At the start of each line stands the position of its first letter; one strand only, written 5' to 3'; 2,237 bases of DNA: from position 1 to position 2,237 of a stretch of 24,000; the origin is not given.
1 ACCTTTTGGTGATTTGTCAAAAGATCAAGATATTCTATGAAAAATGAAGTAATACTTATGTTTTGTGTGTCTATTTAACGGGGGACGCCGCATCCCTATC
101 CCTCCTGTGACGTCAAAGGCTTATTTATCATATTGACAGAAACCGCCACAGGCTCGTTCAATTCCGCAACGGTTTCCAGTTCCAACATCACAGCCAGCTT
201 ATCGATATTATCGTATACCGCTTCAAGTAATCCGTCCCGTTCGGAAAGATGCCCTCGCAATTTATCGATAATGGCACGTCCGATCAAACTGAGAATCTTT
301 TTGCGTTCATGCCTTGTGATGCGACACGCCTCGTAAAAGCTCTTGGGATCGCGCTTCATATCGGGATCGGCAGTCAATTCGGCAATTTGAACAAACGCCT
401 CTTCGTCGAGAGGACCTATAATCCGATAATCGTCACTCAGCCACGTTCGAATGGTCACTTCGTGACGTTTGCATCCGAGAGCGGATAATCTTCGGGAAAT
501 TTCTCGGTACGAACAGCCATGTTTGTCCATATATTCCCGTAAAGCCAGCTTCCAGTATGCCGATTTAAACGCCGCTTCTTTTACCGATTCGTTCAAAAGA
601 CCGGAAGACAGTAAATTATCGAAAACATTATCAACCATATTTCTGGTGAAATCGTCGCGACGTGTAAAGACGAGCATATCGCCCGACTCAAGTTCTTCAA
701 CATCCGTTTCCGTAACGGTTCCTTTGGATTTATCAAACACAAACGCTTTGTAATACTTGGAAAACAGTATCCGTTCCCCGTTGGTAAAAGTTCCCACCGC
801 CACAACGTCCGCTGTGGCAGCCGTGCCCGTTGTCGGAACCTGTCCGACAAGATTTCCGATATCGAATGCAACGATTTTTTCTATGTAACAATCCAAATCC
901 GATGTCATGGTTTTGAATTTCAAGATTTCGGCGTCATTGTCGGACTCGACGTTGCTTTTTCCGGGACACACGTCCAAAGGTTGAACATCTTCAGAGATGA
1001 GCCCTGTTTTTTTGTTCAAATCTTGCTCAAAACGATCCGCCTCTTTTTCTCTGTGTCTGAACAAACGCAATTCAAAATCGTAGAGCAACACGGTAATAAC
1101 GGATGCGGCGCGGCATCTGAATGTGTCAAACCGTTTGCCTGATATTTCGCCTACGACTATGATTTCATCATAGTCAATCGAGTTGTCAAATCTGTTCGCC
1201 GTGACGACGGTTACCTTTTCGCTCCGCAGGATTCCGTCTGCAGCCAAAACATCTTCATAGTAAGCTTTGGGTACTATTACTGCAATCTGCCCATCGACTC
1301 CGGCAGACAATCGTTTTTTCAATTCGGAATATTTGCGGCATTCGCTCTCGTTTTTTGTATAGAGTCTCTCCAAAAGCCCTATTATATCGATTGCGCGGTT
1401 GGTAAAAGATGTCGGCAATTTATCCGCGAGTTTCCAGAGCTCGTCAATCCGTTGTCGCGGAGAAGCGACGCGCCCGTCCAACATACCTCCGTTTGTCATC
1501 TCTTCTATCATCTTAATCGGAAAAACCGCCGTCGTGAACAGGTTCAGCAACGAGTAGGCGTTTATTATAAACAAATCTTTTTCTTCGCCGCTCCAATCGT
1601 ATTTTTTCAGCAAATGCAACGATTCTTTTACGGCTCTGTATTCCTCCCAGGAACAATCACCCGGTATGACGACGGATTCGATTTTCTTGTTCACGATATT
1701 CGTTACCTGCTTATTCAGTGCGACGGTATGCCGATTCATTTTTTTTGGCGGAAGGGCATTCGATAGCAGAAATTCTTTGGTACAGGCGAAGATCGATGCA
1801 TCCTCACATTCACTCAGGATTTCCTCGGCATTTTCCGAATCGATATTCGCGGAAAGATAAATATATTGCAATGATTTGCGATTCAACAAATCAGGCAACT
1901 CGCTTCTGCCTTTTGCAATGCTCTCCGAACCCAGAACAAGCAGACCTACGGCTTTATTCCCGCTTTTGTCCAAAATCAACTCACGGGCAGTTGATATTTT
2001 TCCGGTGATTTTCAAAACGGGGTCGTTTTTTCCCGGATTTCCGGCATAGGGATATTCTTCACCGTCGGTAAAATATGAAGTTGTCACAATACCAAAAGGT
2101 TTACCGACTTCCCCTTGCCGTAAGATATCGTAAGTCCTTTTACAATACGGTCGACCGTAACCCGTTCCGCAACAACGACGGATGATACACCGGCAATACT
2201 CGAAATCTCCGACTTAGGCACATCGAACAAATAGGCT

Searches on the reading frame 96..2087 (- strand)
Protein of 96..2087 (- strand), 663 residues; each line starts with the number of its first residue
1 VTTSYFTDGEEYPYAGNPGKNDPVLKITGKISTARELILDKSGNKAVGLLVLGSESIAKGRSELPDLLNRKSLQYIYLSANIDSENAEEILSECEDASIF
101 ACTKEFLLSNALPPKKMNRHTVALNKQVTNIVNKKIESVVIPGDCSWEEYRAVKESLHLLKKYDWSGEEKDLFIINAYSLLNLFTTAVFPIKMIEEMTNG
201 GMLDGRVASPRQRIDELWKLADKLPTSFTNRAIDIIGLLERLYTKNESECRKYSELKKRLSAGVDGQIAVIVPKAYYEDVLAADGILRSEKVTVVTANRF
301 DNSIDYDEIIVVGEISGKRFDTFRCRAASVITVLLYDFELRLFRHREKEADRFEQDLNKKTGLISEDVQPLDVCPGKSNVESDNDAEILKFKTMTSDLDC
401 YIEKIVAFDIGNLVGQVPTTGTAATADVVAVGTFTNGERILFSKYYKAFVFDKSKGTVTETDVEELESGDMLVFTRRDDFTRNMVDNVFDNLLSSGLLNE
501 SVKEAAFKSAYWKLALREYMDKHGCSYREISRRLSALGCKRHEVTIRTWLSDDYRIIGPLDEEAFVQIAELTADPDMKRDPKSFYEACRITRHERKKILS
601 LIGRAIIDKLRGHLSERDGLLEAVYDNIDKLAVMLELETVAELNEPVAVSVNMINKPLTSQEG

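Call 4: search_protein_families(library=pfam, proteins=[window:96-2087:-], max_evalue=1)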
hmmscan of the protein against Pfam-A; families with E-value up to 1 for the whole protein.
window:96-2087:- (663 aa): 4 families
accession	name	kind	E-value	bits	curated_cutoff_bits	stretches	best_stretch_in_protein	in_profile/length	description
PF24957.1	DrmE_C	-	4.7e-08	33.4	27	1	433-605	8-175/181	DISARM protein DrmE, C-terminal domain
PF20075.5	DUF6471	-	0.00053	20.3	26.8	1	513-548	6-41/65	Domain of unknown function (DUF6471)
PF00946.24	Mononeg_RNA_pol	-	0.068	11.3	27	1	212-259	244-291/1068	Mononegavirales RNA dependent RNA polymerase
PF14890.11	Intein_splicing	-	0.077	13.2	35.8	1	433-498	54-96/155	Intein splicing domain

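Call 5: search_protein_families(library=padloc, proteins=[window:96-2087:-], max_evalue=1)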
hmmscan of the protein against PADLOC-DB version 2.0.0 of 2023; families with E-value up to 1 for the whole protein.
window:96-2087:- (663 aa): 1 family
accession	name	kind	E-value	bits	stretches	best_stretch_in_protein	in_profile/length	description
PDLC03269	MTase_II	-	0.023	11.8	1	249-295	309-356/437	Type II methyltransferase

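Call 6: search_protein_families(library=ncbifam, proteins=[window:96-2087:-], max_evalue=1)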
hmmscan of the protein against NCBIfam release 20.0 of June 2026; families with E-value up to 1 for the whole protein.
window:96-2087:- (663 aa): 2 families
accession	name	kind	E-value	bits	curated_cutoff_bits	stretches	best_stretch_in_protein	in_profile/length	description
NF038316.1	DrmE_fam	subfamily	1.2e-175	586.2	80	1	2-658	190-838/838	DrmE family protein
NF033587.1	transpos_IS6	equivalog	0.0099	15.6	125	1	503-550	2-48/202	IS6 family transposase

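Call 11: find_encoding_contigs(protein=window:96-2087:-, flank=10000, max_places=8)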
Protein window:96-2087:- (663 aa): 1 contig read that carries it; 1 place shown.
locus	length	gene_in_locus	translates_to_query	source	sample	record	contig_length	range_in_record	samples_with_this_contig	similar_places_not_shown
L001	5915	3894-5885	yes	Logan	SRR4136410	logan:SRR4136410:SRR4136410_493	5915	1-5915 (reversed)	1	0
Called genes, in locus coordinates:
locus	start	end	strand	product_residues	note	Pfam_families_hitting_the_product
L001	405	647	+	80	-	-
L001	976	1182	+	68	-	-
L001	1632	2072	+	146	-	PF18741:MTES_1575 (faint), PF03852:Vsr, PF04480:DUF559 (weak)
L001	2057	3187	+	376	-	PF00145:DNA_methylase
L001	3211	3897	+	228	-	-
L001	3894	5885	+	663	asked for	PF24957:DrmE_C (weak)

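Call 13: find_homologous_proteins(query=window:96-2087:-, max_evalue=0.00001)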
Query window:96-2087:- (663 aa): 447 proteins with E <= 0.00001 among 8000 candidates; the best 120 are listed.
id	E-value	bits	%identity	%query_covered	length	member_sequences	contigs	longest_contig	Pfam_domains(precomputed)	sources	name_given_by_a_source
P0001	0.0e+0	1480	100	100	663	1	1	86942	PF24957.1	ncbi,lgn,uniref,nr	ncbi:hypothetical protein SAMN05660649_04581 [Desulfotomaculum arcticum]|uniref:DISARM protein DrmE 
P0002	0.0e+0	1198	80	100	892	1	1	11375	PF24957.1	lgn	-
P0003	0.0e+0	1064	73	100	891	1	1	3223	PF24957.1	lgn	-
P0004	0.0e+0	1030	69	100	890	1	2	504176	PF24957.1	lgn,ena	-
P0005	0.0e+0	1029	70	100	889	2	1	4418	PF24957.1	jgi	jgi:hypothetical protein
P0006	1.7e-294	996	67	100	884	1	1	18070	PF24957.1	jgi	jgi:hypothetical protein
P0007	3.7e-291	985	67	100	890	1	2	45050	PF24957.1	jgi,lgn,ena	-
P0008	1.4e-212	726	52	100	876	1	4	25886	PF24957.1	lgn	-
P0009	2.5e-210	718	51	100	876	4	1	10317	PF24957.1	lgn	-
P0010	4.3e-210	717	51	100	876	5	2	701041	-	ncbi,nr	ncbi:MAG: hypothetical protein JL50_16200 [Peptococcaceae bacterium BICA1-7]|nr:MAG: hypothetical pr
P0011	1.7e-209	716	51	100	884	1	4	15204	-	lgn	-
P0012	1.6e-208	712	51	100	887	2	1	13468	-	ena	-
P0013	2.7e-205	702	51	100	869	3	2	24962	PF24957.1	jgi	-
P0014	6.7e-205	700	50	100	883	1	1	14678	PF24957.1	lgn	-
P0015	1.8e-204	699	50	100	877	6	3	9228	PF24957.1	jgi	-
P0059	1.7e-184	633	47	99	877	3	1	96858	PF24957.1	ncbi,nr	ncbi:DrmE family protein [Paenibacillus sp. GCM10012307]|nr:DrmE family protein [Paenibacillus roseu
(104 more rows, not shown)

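Call 14: find_encoding_contigs(protein=P0002, flank=10000, max_places=3)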
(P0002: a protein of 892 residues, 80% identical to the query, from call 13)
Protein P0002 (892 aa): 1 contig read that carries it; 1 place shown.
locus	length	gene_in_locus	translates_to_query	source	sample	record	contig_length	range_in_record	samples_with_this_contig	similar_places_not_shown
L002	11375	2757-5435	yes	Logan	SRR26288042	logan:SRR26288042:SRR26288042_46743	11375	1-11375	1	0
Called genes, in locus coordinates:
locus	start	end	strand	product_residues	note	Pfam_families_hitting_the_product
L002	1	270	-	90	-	?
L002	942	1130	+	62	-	PF12728:HTH_17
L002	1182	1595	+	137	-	PF03852:Vsr, PF18741:MTES_1575 (faint), PF04480:DUF559 (weak)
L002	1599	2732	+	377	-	PF00145:DNA_methylase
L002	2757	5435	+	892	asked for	PF24957:DrmE_C (weak)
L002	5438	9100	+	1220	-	PF00271:Helicase_C (weak)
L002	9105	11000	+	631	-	PF09369:MZB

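Call 15: find_encoding_contigs(protein=P0004, flank=10000, max_places=3)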
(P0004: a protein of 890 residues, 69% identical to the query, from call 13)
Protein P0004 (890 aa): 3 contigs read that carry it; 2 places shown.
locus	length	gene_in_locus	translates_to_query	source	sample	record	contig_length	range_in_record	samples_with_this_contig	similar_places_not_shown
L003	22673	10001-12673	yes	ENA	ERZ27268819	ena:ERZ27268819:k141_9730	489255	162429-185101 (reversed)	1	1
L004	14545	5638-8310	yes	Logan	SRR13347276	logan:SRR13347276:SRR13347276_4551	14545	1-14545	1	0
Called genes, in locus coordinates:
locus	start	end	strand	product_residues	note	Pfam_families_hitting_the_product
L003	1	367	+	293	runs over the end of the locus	-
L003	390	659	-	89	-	-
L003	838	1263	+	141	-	-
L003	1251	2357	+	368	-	-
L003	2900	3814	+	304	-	-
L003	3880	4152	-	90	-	PF01420:Methylase_S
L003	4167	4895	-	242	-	PF01420:Methylase_S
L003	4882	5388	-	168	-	PF00589:Phage_integrase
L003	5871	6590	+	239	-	PF26900:Phage_lambda_Ea47 (weak)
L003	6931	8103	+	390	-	PF06527:TniQ (faint)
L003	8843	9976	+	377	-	PF00145:DNA_methylase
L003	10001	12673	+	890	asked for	PF24957:DrmE_C (weak)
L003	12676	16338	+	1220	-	PF00271:Helicase_C (weak)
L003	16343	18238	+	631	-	PF09369:MZB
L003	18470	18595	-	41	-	-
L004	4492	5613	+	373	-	PF00145:DNA_methylase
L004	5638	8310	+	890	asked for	PF24957:DrmE_C (weak)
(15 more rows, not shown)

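Call 16: find_encoding_contigs(protein=P0007, flank=10000, max_places=3)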
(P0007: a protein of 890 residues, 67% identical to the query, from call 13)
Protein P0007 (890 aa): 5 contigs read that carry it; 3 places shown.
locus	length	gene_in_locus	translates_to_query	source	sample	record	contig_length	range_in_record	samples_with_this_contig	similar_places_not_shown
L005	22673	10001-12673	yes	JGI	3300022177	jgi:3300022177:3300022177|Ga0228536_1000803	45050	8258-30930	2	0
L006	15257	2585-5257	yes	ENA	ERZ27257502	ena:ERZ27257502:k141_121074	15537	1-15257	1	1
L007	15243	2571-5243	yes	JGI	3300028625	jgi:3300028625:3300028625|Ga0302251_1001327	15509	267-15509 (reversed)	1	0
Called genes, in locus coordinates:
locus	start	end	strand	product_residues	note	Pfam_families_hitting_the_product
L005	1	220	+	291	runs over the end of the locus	PF00528:BPD_transp_1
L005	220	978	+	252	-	PF02463:SMC_N (faint), PF00005:ABC_tran, PF13304:AAA_21 (weak)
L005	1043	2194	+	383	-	PF06050:HGD-D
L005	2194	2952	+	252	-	PF01869:BcrAD_BadFG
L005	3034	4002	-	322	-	PF02423:OCD_Mu_crystall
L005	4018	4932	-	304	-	PF00881:Nitroreductase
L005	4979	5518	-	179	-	PF04073:tRNA_edit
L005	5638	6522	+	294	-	PF00126:HTH_1, PF03466:LysR_substrate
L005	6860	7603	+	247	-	-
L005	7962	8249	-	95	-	-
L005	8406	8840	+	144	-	PF03852:Vsr, PF04480:DUF559 (faint), PF18741:MTES_1575 (faint)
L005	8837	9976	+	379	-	PF00145:DNA_methylase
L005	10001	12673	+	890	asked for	PF24957:DrmE_C (weak)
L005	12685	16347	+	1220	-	PF00271:Helicase_C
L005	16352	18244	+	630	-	PF09369:MZB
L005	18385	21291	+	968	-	PF00580:UvrD-helicase, PF13245:AAA_19, PF13361:UvrD_C, PF13538:UvrD_C_2 (faint), PF12705:PDDEXK_1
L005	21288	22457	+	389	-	PF00145:DNA_methylase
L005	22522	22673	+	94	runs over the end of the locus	PF12564:TypeIII_RM_meth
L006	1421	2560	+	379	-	PF00145:DNA_methylase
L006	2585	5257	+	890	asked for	PF24957:DrmE_C (weak)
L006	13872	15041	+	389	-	PF00145:DNA_methylase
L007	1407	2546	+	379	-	PF00145:DNA_methylase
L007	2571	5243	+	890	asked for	PF24957:DrmE_C (weak)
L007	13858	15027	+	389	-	PF00145:DNA_methylase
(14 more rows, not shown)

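Call 17: find_related_loci(query=window:96-2087:-, collection=genome_contigs, flank=10000)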
Query window:96-2087:- (663 aa) in genome_contigs; peptide patterns used: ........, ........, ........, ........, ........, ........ (x = any residue, [..] = any of these).
94 stretches matched a pattern, but none encodes a relative of the query by tblastn (E <= 1e-3).

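Call 25: find_related_loci(query=A3, collection=genome_contigs, flank=10000)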
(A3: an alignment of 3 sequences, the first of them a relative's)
Query A3 (1220 aa) in genome_contigs; peptide patterns used: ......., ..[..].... (x = any residue, [..] = any of these).
339 stretches matched a pattern; 76 encode a relative of the query (tblastn E <= 1e-3); 76 distinct loci.
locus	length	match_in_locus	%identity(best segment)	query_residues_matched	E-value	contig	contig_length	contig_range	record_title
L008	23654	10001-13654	64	2-1219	0e+0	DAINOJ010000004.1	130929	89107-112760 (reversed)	MAG TPA_asm: Bacillota bacterium isolate CTOTU7615 NODE_287_length_130929_cov_14.898093, whole genome shotgun sequence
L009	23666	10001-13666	61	2-1220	0e+0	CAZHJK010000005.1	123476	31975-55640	MAG TPA_asm: uncultured Eubacteriaceae bacterium isolate SRP241341_co1_220 genome assembly, contig: NODE_161_length_1234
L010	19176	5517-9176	63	2-1220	0e+0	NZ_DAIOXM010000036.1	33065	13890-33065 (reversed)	MAG: Lacrimispora sp. isolate CTOTU50281 NODE_96_length_33065_cov_8.451136, whole genome shotgun sequence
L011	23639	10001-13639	61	1-1220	0e+0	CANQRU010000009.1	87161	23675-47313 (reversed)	MAG: uncultured Lachnospiraceae bacterium isolate Lapin-021__bin39 genome assembly, contig: Lapin-021__NODE_305_length_8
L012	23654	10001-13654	61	5-1220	0e+0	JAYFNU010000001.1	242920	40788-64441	MAG: Oscillospiraceae bacterium isolate 5C_30 c_5C_000000124445, whole genome shotgun sequence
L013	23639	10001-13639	60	1-1220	0e+0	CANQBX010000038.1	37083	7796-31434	MAG: uncultured Lachnospiraceae bacterium isolate Lapin-001__bin4 genome assembly, contig: Lapin-001__NODE_1420_length_3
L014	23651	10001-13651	61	5-1220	0e+0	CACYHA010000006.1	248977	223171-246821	MAG: Ruminococcaceae bacterium isolate RUG11928 genome assembly, contig: RUG11928_asm_6, whole genome shotgun sequence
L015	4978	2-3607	60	16-1220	0e+0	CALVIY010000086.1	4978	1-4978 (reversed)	MAG: uncultured Bacilli bacterium isolate BRZ_N__bin132 genome assembly, contig: BRZ_N__NODE_40737_length_4978_cov_5.031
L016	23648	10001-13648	59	2-1219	0e+0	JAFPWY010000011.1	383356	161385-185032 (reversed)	MAG: Fibrobacter sp. isolate RGIG1550 Goat_Abomasum-5__c452403, whole genome shotgun sequence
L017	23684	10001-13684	61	1-1220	0e+0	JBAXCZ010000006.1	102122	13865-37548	MAG: Clostridia bacterium isolate ELA206 MAG206_6, whole genome shotgun sequence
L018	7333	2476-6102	60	6-1220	0e+0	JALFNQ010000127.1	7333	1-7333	MAG: Lachnospiraceae bacterium isolate SUG845 k141_107981, whole genome shotgun sequence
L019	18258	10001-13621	60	8-1220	0e+0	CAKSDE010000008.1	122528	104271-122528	MAG: uncultured Clostridia bacterium isolate REFINED_METABAT215_TOP10_CONTIGS_1500_ASSEMBLY_K77_MERGED__Hadza_MoBio_hadz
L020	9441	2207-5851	58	1-1220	0e+0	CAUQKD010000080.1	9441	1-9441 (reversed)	MAG TPA_asm: uncultured Lachnoanaerobaculum sp. isolate ERR9968895_bin.9_MetaWRAP_v1.3_MAG genome assembly, contig: ERZ2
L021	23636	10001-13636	58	4-1220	0e+0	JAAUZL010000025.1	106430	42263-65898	MAG: Lachnospiraceae bacterium isolate Mgla_MAG_14-bin_16 c_000000035691, whole genome shotgun sequence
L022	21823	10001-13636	58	1-1220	0e+0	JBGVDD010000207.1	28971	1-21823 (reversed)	MAG: Lachnospiraceae bacterium isolate fecal_MAG_445 fecal_MAG_445_contig_0207, whole genome shotgun sequence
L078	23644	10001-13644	66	1-1220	0e+0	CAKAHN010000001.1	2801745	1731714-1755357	MAG TPA_asm: uncultured Lachnoanaerobaculum sp. isolate DRR214959_bin.29_metaWRAP_v1.1_MAG genome assembly, contig: BNJS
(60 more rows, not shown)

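Call 26: find_homologous_proteins(query=L002:5438-9100:+, max_evalue=1e-20)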
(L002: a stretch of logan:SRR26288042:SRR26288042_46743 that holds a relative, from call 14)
Query L002:5438-9100:+ (1220 aa): 1290 proteins with E <= 1e-20 among 8000 candidates; the best 120 are listed.
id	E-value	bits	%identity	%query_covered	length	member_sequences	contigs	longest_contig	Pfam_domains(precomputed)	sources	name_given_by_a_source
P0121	0.0e+0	2806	100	100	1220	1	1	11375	PF00271.38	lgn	-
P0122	0.0e+0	2422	85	100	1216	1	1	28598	PF00271.38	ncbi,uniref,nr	ncbi:Helicase conserved C-terminal domain-containing protein [Desulfotomaculum arcticum]|uniref:Heli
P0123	0.0e+0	2353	83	100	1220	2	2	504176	PF00271.38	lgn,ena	-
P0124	0.0e+0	2232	80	100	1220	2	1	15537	PF00271.38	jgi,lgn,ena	-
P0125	0.0e+0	1987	70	100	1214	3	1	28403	PF00271.38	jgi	jgi:hypothetical protein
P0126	0.0e+0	1955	69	100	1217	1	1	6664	PF00271.38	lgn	-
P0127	0.0e+0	1932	68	100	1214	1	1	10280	PF00271.38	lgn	-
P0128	0.0e+0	1928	69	100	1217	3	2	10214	PF00271.38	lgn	-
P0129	0.0e+0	1853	75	87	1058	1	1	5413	PF00271.38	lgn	-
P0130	0.0e+0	1828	65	100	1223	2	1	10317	PF00271.38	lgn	-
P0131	0.0e+0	1818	65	100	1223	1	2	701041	PF00271.38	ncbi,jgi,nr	ncbi:MAG: helicase [Peptococcaceae bacterium BICA1-7]|nr:MAG: helicase [Peptococcaceae bacterium BIC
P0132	0.0e+0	1816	64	100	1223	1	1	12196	PF00271.38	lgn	-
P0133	0.0e+0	1814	64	100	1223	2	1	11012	PF00271.38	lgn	-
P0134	0.0e+0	1812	65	100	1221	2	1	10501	PF00271.38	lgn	-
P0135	0.0e+0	1811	65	100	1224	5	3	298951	PF00271.38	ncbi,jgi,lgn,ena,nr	ncbi:MAG TPA: helicase-related protein [Eubacteriales bacterium]|nr:helicase-related protein [Eubact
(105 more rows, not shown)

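Call 27: find_encoding_contigs(protein=P0122, flank=10000, max_places=6)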
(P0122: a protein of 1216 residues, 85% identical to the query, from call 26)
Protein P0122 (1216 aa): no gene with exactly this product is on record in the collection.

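Call 28: list_cluster_members(proteins=[P0122, P0001])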
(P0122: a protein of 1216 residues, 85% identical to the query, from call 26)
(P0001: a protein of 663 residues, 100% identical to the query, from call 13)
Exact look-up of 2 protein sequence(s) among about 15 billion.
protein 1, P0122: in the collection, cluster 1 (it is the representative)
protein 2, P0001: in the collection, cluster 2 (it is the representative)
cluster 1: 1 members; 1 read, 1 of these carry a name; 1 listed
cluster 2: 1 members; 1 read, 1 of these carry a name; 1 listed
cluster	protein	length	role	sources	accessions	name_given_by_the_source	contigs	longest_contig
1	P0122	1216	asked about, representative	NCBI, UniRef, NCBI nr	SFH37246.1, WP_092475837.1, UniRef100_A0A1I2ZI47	Helicase conserved C-terminal domain-containing protein [Desulfotomaculum arcticum] | Helicase conserved C-terminal domain-containing protein n=1 Tax=Desulfotruncus arcticus ... | helicase-related protein [Desulfotruncus arcticus]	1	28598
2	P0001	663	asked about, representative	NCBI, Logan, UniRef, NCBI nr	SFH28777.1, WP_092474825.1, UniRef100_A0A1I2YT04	hypothetical protein SAMN05660649_04581 [Desulfotomaculum arcticum] | DISARM protein DrmE C-terminal domain-containing protein n=1 Tax=Desulfotruncus arcticus ... | DrmE family protein [Desulfotruncus arcticus]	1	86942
